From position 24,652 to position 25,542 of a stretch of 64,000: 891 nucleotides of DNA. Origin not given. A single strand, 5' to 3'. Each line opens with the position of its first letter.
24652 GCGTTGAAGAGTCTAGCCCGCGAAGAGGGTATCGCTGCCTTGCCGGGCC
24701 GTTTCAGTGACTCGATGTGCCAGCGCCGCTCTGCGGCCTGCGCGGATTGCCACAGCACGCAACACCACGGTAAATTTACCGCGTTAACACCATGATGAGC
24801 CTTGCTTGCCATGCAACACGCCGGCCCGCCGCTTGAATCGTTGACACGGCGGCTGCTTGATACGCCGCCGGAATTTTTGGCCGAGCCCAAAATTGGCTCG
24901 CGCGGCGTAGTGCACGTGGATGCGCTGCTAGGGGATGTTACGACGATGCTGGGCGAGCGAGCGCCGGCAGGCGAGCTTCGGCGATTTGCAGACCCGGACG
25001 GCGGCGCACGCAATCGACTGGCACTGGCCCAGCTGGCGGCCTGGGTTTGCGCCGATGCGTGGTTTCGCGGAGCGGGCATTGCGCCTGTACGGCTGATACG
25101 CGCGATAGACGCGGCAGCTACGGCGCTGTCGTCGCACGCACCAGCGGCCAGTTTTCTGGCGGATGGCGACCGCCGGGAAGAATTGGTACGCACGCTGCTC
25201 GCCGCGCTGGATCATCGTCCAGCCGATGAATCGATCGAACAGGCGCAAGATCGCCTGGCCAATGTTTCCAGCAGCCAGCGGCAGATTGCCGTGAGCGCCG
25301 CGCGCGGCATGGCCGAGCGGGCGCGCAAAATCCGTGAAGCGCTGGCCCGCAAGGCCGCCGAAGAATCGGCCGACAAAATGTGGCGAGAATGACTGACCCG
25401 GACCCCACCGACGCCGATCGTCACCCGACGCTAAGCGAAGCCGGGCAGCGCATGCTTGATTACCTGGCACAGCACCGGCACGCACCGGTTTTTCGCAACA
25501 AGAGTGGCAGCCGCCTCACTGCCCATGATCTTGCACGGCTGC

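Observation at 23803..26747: Translationally coupled operon: radical SAM/SPASM enzyme, unknown 196-aa protein, PaaK/F390-synthetase-like adenylating enzyme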

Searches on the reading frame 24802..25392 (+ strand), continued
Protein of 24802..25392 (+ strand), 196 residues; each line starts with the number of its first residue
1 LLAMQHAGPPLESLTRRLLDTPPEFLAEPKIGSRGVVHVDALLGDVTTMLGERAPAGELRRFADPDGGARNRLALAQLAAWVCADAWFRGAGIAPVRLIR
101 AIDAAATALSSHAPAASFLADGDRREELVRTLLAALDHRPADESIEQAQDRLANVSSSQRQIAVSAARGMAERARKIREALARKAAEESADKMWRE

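Call 48: find_related_loci(query=A1, collection=viral_contigs, flank=10000)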
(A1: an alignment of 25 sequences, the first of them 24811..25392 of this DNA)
Query A1 (193 aa) in viral_contigs; peptide patterns used: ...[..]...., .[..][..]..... (x = any residue, [..] = any of these).
49 stretches matched a pattern, but none encodes a relative of the query by tblastn (E <= 1e-3).

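Call 79: find_encoding_contigs(protein=P0354, flank=8000, max_places=2)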
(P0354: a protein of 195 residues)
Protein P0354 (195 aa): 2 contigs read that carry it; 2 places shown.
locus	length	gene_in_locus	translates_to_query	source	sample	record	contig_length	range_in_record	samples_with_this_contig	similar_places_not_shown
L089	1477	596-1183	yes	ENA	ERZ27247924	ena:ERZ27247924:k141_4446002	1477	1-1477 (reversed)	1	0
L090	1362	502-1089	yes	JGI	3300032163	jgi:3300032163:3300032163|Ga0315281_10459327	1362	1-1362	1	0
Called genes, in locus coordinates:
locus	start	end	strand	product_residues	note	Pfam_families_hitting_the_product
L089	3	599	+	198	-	?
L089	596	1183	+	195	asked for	-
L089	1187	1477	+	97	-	?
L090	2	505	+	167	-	?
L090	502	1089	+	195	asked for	-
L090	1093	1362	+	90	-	?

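Call 80: find_encoding_contigs(protein=P0343, flank=8000, max_places=2)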
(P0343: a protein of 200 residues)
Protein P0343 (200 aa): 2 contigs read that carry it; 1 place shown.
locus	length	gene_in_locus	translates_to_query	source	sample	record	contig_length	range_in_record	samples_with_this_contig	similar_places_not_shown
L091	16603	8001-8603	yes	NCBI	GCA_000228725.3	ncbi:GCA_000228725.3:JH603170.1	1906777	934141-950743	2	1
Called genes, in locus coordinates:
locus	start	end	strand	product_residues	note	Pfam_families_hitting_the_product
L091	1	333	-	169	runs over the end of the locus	-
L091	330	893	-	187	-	PF15731:MqsA_antitoxin, PF13560:HTH_31 (weak)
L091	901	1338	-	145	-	-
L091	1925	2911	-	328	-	PF13521:AAA_28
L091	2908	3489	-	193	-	PF04973:NMN_transporter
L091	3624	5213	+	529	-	PF07726:AAA_3, PF17863:AAA_lid_2 (weak)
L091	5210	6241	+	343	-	-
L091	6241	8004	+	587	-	-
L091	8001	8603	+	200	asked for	-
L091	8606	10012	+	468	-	PF00501:AMP-binding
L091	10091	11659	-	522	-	PF00501:AMP-binding, PF13193:AMP-binding_C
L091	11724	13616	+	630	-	PF00425:Chorismate_bind, PF01063:Aminotran_4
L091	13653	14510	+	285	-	PF07357:DRAT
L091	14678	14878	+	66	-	PF03781:FGE-sulfatase (weak)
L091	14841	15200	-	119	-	-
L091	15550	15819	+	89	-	PF04014:MazE_antitoxin (weak)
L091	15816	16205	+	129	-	PF01850:PIN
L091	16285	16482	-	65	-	-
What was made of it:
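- On Amino-group carrier protein (LysW-type) system: Ligation itself is not testable here, and 3 members end in ..REW (call 80).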

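Call 81: search_protein_families(library=pfam, alignment_id=A5, max_evalue=1)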
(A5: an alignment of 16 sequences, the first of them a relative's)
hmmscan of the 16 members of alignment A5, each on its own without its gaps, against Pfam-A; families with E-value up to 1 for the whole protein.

A. member 1, L004:7201-9027:+ (609 aa): 1 family
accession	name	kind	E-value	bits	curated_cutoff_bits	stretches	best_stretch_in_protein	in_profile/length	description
PF13519.12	VWA_2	-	0.071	14.2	27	1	413-493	5-88/107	von Willebrand factor type A domain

B. families by the number of members that match (of 16 scanned): 5 families
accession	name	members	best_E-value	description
PF13519.12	VWA_2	9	0.0026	von Willebrand factor type A domain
PF25816.1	RamC_N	2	0.0037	RamC, N-terminal domain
PF09722.15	Xre_MbcA_ParS_C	1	0.096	Antitoxin Xre/MbcA/ParS C-terminal toxin-binding domain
PF03441.19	FAD_binding_7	1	0.15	FAD binding domain of DNA photolyase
PF03990.20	DUF348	1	0.21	G5-linked-Ubiquitin-like domain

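Call 82: search_protein_families(library=pfam, alignment_id=A3, max_evalue=1)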
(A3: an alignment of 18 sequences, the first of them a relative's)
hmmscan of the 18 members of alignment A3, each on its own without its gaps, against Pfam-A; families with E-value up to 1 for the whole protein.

A. member 1, L004:6175-7194:+ (340 aa): 1 family
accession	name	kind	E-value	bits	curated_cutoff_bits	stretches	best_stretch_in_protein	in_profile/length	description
PF21040.3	CEP104-like_TOG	-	0.031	14.9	24.3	1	41-133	47-143/208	Centrosomal protein CEP104-like, TOG domain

B. families by the number of members that match (of 18 scanned): 7 families
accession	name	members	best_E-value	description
PF21214.3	SelB_WH_2nd_bact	2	0.077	Selenocysteine-specific elongation factor, winged helix domain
PF21040.3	CEP104-like_TOG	1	0.031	Centrosomal protein CEP104-like, TOG domain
PF10009.15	DUF2252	1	0.043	Uncharacterized protein conserved in bacteria (DUF2252)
PF18357.7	DtxR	1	0.049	Diphteria toxin repressor SH3 domain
PF19536.4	POU2F1_C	1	0.11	POU domain, class 2, transcription factor 1 C-terminal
PF18005.6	eIF3m_C_helix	1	0.22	eIF3 subunit M, C-terminal helix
PF25310.1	VG15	1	0.91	VG15 protein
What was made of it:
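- Tried and rejected: Pfam scans of all members of those two families gave only weak VWA_2 hits, 9 of 16 members (calls 81, 82).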

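Call 89: fold_search(model_id=the predicted structure, library=viral)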
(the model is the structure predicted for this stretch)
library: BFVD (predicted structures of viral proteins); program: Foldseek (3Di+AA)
matches with E <= 10: 169; with E <= 0.001: 0
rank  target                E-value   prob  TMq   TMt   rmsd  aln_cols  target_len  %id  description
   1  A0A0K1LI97            7.1e-01  0.11  0.19  0.17  17.2       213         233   15  p8a [Emaravirus idaeobati]
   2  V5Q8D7                8.7e-01  0.09  0.21  0.19  18.5       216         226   13  Uncharacterized protein [Xylella phage Sano]
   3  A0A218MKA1            1.3e+00  0.15  0.27  0.06  10.4       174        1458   13  Putative pore-forming tail tip protein [uncultured virus]
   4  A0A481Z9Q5            1.6e+00  0.03  0.15  0.12  18.1       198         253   12  Transmembrane protein [Pithovirus LCPAC302]
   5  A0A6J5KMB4            1.6e+00  0.02  0.13  0.08  27.4       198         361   13  Uncharacterized protein [uncultured Caudovirales phage]
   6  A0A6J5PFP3            1.7e+00  0.07  0.18  0.10  14.7       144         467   17  Uncharacterized protein [uncultured Caudovirales phage]
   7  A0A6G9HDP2            1.7e+00  0.10  0.22  0.20  15.1       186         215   13  Uncharacterized protein [Panulirus argus virus 1]
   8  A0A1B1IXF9            1.7e+00  0.03  0.11  0.11  24.1       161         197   12  Uncharacterized protein [Citrobacter phage vB_CfrM_CfP1]
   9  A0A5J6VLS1            1.9e+00  0.07  0.16  0.08  14.4       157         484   13  Uncharacterized protein [Megaviridae environmental sample]
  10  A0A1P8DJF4            2.2e+00  0.05  0.20  0.20  16.1       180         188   11  (no name in the UniProt tables at hand)
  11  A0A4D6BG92            2.2e+00  0.02  0.12  0.12  22.4       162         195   12  (no name in the UniProt tables at hand)
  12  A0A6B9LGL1            2.4e+00  0.03  0.15  0.15  15.9       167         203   11  Uncharacterized protein [Flavobacterium phage vB_FspS_stinky9-1]
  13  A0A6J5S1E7            2.5e+00  0.05  0.18  0.09  16.3       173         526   16  Uncharacterized protein [uncultured Caudovirales phage]
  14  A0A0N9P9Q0            2.5e+00  0.03  0.14  0.11  15.5       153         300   11  (no name in the UniProt tables at hand)
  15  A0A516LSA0            2.6e+00  0.08  0.26  0.13  13.2       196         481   16  (no name in the UniProt tables at hand)
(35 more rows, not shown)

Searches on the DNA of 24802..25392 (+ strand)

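Call 74: search_rna_families(sources=[L004, L011, L016, L050, L074, L055, L020], threshold=gathering)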
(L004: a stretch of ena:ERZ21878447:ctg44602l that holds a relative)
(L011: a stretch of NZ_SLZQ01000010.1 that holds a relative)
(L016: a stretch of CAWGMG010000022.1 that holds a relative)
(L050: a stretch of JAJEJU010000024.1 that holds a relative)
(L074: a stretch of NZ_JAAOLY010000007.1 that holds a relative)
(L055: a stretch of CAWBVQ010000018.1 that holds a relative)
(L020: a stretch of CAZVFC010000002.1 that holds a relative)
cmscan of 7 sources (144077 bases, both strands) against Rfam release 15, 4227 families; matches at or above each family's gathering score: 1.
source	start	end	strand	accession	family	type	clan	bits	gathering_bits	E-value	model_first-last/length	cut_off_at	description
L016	16442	16514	-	RF00005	tRNA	Gene; tRNA;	CL00001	69.8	29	8.1e-13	1-71/71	no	tRNA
